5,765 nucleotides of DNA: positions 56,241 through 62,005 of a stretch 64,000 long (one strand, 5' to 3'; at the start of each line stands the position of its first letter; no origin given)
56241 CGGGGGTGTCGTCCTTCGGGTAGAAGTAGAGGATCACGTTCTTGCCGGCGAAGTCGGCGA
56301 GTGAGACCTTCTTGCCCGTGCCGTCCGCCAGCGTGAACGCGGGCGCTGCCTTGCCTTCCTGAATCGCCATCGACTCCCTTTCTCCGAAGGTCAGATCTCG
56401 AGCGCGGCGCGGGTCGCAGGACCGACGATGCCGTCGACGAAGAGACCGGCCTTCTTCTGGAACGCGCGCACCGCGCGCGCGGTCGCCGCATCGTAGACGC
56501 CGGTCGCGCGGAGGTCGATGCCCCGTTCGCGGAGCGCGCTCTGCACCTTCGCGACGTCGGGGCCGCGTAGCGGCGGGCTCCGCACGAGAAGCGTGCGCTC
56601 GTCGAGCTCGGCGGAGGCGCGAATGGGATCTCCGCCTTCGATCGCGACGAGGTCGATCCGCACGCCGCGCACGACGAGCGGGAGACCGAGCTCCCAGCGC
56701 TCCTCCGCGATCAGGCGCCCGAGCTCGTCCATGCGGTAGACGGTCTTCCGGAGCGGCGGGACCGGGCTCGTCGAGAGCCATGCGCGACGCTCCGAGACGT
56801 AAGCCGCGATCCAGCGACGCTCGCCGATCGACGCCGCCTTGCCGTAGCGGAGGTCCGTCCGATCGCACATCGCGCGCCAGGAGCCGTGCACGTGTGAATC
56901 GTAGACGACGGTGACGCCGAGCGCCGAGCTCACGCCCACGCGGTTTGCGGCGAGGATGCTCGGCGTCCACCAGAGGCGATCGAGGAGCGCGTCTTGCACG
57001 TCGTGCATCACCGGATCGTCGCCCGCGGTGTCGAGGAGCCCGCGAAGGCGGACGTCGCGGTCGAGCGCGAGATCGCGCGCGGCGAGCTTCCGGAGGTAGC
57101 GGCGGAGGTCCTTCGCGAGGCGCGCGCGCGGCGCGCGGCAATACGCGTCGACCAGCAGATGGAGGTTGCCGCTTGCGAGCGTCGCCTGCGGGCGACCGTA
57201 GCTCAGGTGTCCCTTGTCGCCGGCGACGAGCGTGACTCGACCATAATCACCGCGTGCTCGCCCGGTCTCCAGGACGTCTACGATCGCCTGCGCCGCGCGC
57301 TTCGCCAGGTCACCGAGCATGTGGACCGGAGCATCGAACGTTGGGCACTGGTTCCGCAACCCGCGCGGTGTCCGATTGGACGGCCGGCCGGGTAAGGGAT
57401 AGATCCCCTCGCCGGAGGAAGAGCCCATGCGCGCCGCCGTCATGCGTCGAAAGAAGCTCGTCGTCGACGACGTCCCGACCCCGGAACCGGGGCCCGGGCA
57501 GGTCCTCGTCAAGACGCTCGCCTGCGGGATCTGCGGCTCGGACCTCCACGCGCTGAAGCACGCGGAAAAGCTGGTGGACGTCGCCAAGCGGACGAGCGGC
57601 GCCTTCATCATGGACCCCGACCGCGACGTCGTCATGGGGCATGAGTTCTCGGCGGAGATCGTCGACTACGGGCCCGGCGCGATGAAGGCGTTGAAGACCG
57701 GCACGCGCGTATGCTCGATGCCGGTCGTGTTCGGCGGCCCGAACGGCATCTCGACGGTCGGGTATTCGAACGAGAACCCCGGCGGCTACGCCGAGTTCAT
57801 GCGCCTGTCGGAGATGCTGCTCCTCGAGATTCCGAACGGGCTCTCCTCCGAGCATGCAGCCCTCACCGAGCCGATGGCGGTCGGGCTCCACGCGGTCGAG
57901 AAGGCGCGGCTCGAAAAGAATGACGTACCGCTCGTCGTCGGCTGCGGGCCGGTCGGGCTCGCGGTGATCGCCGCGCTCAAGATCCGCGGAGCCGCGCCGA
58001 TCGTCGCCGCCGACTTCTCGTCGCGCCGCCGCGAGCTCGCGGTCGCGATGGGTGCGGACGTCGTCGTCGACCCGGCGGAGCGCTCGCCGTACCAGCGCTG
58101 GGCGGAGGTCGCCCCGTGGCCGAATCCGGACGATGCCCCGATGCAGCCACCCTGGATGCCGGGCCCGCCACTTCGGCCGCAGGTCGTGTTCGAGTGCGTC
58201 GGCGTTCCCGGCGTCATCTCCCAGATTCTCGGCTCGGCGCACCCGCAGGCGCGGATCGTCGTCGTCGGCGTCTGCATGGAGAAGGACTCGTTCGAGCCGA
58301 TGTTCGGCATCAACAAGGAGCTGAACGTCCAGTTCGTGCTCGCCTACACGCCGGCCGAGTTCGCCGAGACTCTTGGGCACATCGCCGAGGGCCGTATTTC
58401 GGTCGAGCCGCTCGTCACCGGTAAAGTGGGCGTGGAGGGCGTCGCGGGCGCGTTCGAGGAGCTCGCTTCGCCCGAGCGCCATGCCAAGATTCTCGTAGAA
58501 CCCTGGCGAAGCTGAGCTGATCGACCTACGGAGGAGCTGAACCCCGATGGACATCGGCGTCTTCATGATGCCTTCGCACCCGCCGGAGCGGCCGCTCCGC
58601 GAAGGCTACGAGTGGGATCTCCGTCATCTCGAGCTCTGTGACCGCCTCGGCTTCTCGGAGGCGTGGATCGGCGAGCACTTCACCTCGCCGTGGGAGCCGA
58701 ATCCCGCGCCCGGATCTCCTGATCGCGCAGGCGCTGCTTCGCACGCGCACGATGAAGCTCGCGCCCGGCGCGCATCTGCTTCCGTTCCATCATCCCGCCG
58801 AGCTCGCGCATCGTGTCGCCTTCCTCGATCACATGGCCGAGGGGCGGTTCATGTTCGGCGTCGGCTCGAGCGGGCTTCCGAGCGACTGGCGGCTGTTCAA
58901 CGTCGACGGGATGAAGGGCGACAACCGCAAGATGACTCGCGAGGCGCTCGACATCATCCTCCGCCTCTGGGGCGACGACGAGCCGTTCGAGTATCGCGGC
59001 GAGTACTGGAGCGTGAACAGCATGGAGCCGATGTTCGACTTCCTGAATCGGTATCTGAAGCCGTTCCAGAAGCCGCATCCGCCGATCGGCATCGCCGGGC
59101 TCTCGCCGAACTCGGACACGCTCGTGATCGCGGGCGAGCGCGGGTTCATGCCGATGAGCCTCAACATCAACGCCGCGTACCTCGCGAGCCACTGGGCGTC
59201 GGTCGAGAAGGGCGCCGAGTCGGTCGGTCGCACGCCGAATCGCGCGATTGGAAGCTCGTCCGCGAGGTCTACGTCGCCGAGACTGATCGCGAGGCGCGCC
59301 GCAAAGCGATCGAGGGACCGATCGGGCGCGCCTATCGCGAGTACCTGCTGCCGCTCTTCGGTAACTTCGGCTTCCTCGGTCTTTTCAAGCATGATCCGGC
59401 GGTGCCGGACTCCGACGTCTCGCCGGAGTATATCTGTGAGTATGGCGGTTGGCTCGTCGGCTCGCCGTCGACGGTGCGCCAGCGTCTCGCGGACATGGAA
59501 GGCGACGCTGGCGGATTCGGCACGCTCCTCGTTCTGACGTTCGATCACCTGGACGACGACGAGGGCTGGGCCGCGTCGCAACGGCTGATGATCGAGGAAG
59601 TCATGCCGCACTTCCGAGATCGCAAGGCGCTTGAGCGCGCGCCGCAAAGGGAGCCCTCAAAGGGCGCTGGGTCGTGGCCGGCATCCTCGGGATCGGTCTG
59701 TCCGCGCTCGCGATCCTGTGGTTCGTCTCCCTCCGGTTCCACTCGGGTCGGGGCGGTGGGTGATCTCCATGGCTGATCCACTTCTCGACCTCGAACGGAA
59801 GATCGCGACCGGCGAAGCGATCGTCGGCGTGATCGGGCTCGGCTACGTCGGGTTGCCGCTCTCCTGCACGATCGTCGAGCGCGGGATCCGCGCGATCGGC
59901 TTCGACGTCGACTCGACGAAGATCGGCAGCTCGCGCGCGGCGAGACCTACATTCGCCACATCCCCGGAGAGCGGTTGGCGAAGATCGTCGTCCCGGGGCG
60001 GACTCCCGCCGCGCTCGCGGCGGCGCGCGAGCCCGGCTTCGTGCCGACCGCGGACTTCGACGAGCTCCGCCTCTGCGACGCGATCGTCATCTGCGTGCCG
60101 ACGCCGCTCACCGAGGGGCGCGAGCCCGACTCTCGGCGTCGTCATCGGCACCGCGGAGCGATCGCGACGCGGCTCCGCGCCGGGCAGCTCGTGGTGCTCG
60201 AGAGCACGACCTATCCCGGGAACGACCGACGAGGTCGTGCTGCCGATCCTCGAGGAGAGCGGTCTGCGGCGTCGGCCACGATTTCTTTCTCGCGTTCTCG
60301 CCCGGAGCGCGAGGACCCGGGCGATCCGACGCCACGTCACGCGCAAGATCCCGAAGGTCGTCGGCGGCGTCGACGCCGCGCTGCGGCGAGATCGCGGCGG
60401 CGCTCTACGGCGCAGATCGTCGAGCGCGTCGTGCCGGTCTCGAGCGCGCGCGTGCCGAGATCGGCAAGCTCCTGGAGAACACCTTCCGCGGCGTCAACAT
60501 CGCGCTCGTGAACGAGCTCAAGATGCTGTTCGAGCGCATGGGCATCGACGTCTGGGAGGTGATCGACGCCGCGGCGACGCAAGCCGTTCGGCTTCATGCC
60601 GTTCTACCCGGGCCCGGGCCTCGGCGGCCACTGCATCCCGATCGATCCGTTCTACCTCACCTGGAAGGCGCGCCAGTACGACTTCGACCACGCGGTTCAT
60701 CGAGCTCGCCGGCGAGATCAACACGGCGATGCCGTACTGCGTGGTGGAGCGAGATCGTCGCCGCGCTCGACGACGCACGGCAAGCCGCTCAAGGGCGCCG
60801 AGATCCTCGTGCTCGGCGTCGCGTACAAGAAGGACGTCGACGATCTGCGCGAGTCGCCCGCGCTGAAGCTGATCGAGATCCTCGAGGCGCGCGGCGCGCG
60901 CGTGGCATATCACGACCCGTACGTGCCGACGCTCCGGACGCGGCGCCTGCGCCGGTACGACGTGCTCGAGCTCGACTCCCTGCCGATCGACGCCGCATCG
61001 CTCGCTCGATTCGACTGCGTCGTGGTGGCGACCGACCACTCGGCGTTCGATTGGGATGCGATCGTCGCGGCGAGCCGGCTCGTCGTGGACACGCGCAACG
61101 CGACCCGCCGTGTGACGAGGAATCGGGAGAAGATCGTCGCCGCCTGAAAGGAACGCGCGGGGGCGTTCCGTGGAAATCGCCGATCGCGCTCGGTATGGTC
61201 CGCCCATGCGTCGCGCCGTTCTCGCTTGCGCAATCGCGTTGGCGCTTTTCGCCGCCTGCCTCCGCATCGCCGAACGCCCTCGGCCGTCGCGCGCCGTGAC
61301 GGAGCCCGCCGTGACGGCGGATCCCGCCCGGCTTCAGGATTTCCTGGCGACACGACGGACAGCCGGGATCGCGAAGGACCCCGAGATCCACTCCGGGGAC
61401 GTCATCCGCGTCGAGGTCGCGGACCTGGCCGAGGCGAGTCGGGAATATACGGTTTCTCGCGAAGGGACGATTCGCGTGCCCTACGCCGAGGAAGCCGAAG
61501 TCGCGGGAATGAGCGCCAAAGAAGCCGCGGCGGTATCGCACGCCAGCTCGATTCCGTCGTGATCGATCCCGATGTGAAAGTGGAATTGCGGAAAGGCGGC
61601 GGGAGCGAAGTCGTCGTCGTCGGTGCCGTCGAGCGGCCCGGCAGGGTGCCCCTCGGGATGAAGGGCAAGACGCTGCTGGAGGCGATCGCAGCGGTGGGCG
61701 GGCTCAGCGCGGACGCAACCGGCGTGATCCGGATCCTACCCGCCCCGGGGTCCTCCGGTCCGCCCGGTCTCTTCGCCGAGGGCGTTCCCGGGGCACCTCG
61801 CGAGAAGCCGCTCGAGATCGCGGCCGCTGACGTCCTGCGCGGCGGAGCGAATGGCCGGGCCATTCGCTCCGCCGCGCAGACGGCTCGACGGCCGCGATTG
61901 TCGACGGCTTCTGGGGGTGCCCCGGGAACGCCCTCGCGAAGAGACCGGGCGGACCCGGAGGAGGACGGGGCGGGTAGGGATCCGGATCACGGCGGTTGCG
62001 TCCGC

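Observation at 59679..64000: Spacer-less inverted duplication with arms of at least 2.1 kb, breaking a Wza-like gene and running to the window edge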

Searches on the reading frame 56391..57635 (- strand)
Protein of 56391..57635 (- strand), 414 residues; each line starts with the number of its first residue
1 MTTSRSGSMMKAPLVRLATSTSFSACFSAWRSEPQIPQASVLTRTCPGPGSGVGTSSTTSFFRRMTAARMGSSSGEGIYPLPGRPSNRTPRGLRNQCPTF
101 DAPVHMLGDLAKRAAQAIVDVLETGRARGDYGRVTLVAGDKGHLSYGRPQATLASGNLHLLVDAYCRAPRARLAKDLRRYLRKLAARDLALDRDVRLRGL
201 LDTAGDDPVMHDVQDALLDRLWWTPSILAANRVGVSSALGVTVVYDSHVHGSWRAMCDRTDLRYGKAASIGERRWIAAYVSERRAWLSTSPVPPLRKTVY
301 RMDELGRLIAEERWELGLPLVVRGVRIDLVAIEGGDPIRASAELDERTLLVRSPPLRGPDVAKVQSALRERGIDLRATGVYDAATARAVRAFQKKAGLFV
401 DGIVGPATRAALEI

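Call 62: search_protein_families(library=pfam, max_evalue=0.00001, proteins=[window:56391-57635:-])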
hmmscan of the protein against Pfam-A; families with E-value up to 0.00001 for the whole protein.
window:56391-57635:- (414 aa): 2 families
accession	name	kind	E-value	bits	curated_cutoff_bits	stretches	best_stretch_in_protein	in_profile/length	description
PF01471.23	PG_binding_1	-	1.6e-16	60.7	23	1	357-412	1-57/57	Putative peptidoglycan binding domain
PF01374.23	Glyco_hydro_46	-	1.1e-08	35.4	27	1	146-320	31-210/210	Glycosyl hydrolase family 46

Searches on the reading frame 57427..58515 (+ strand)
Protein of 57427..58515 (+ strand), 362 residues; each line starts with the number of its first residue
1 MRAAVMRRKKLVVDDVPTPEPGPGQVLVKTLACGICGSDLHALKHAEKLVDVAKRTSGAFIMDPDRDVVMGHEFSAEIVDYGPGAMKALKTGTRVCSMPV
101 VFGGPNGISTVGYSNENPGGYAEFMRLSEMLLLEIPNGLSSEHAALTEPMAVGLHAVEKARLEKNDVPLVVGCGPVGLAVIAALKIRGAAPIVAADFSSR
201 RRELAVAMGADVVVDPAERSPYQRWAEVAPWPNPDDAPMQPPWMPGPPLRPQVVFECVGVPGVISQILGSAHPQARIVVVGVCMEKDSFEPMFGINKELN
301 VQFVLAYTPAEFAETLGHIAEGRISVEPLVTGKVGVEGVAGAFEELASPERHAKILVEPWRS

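Call 7: find_encoding_contigs(protein=window:57427-58515:+, flank=10000, max_places=6)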
Protein window:57427-58515:+ (362 aa): no gene with exactly this product is on record in the collection.

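Call 52: find_related_loci(query=window:57427-58515:+, collection=genome_contigs, flank=10000)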
Query window:57427-58515:+ (362 aa) in genome_contigs; peptide patterns used: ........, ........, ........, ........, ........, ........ (x = any residue, [..] = any of these).
599 stretches matched a pattern (row limit reached: there are more); 328 encode a relative of the query (tblastn E <= 1e-3); the best 80 are kept; 80 distinct loci.
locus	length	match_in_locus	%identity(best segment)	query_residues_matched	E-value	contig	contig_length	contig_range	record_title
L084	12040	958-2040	77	1-362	0e+0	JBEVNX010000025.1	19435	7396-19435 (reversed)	MAG: Candidatus Binatia bacterium isolate T4R5BO_autometa_bin_0003 T4R5BO_autometa_bin_0003_k133_4530830, whole genome s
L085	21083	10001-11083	78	1-362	0e+0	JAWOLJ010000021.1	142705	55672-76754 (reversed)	MAG: Myxococcota bacterium isolate bin_241 c_000009117957, whole genome shotgun sequence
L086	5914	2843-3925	73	1-362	0e+0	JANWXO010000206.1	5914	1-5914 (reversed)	MAG: Candidatus Binatia bacterium isolate SKYG48 NODE_206_length_5914_cov_2.958540, whole genome shotgun sequence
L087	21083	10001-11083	73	1-362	4e-178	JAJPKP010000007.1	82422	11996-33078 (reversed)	MAG: Proteobacteria bacterium isolate Centralia_MAG_89 k107_21058986, whole genome shotgun sequence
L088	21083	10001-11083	73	1-362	4e-178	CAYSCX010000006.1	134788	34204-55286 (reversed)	MAG TPA_asm: uncultured Candidatus Binatia bacterium isolate SRP119689_co1_338 genome assembly, contig: NODE_96_length_1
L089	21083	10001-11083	72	1-362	3e-177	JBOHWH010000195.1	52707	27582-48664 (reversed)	MAG: Candidatus Binataceae bacterium isolate TC-B4_metawrap_bin.9 k127_137896, whole genome shotgun sequence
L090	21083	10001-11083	72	1-362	5e-177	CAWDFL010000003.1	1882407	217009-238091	MAG: uncultured delta proteobacterium isolate MFD06092.bin.1.174 genome assembly, contig: contig_17319, whole genome sho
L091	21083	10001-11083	72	1-362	6e-177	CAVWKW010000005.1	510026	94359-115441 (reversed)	MAG: uncultured delta proteobacterium isolate MFD04434.bin.1.117 genome assembly, contig: contig_54266, whole genome sho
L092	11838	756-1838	72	1-362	4e-176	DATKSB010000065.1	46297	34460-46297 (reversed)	MAG TPA_asm: Candidatus Binataceae bacterium isolate SMAG_U14043 k141_12947, whole genome shotgun sequence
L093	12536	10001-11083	72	1-362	5e-176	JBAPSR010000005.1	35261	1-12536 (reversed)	MAG: Candidatus Binataceae bacterium isolate MFD01145_ilm_asm_bin37 k127_105009, whole genome shotgun sequence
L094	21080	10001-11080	73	1-361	2e-175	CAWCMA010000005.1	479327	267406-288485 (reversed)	MAG: uncultured delta proteobacterium isolate MFD05502.bin.1.141 genome assembly, contig: contig_46411, whole genome sho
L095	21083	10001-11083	72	1-362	3e-175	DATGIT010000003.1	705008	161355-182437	MAG TPA_asm: Candidatus Binataceae bacterium isolate SMAG_U9814 k141_628675, whole genome shotgun sequence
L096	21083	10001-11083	72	1-362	1e-174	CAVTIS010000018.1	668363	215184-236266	MAG: uncultured delta proteobacterium isolate MFD05705.bin.1.131 genome assembly, contig: contig_8962, whole genome shot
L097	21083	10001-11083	72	1-362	4e-174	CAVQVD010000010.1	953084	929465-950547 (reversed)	MAG: uncultured delta proteobacterium isolate MFD10064.bin.1.75 genome assembly, contig: contig_23459, whole genome shot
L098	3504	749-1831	72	1-362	0e+0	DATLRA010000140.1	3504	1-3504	MAG TPA_asm: Candidatus Binataceae bacterium isolate SMAG_U13892 k141_935906, whole genome shotgun sequence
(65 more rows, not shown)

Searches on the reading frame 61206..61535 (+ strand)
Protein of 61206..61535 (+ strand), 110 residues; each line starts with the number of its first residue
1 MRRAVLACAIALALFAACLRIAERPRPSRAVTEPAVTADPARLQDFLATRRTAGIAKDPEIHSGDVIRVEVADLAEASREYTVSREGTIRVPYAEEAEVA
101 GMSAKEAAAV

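Call 29: search_protein_families(library=pfam, max_evalue=0.01, proteins=[window:61206-61535:+])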
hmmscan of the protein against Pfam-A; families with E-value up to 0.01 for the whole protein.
window:61206-61535:+ (110 aa): 1 family
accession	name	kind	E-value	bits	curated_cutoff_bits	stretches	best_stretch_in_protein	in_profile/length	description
PF02563.21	Poly_export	-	4e-11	43.4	28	1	58-109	6-57/77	Polysaccharide biosynthesis/export protein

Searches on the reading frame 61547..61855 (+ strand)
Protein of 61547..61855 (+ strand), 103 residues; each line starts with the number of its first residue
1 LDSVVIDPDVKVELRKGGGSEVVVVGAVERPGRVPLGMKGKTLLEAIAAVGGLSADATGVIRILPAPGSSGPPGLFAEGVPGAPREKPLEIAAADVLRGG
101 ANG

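Call 29: search_protein_families(library=pfam, max_evalue=0.01, proteins=[window:61547-61855:+])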
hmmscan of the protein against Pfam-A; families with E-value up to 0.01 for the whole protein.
window:61547-61855:+ (103 aa): 2 families
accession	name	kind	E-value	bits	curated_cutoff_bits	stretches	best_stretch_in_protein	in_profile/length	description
PF22461.2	SLBB_2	-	3.4e-07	30.7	27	1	21-61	2-45/79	SLBB domain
PF10531.15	SLBB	-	8.4e-06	26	27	1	23-58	3-37/55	SLBB domain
